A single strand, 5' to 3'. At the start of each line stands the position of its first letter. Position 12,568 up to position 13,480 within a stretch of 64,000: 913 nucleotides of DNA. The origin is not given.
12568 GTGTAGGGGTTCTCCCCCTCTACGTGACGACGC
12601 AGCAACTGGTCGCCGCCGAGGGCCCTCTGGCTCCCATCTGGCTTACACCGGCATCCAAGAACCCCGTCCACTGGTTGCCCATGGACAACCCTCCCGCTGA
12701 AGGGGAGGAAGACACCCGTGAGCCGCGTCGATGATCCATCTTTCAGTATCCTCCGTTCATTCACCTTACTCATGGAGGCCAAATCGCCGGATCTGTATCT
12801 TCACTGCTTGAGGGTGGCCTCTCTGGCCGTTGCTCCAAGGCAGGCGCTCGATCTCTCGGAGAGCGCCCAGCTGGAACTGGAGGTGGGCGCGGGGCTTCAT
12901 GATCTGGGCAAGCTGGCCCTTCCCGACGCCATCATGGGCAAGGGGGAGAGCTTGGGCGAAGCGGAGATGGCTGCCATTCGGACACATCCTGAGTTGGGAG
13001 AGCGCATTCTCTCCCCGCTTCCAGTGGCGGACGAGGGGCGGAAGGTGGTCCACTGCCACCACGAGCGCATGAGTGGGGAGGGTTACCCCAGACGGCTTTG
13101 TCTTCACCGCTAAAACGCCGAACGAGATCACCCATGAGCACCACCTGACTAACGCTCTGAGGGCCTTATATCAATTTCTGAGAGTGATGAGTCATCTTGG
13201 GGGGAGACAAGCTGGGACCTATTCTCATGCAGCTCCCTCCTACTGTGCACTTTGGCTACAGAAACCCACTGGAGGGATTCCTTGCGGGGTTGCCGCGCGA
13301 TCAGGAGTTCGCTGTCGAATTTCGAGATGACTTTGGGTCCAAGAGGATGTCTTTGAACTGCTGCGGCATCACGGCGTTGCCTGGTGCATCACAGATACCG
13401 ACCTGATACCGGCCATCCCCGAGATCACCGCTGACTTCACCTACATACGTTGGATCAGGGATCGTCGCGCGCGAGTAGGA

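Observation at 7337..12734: Minimal mobile-element core: a divergent repressor switch feeds a lone membrane-anchored DNA-translocase-like ATPase plus a replication-relaxation protein, with no T4SS, canonical relaxase or integrase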

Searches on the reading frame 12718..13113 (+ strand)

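Call 6: search_protein_families(library=pfam, proteins=[window:12718-13113:+], max_evalue=0.01)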
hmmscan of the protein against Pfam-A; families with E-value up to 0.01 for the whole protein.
window:12718-13113:+ (131 aa): 2 families
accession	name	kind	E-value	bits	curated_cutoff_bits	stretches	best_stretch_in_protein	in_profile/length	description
PF13487.12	HD_5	-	6e-19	68.9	27.2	1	19-127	7-118/170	HD domain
PF01966.28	HD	-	2e-08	35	22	1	27-121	2-92/116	HD domain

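Call 75: search_protein_families(library=padloc, proteins=[window:12718-13113:+], max_evalue=0.001)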
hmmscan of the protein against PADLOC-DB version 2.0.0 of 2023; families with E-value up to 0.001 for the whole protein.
window:12718-13113:+ (131 aa): 0 families

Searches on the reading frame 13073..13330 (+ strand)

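Call 39: search_protein_families(library=pfam, proteins=[window:13073-13330:+], max_evalue=0.01)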
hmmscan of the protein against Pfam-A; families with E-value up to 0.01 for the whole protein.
window:13073-13330:+ (85 aa): 1 family
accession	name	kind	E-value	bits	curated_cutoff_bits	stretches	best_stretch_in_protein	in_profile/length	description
PF01904.24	DUF72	-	7.1e-06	26.7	25.3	1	4-46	42-82/217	Protein of unknown function DUF72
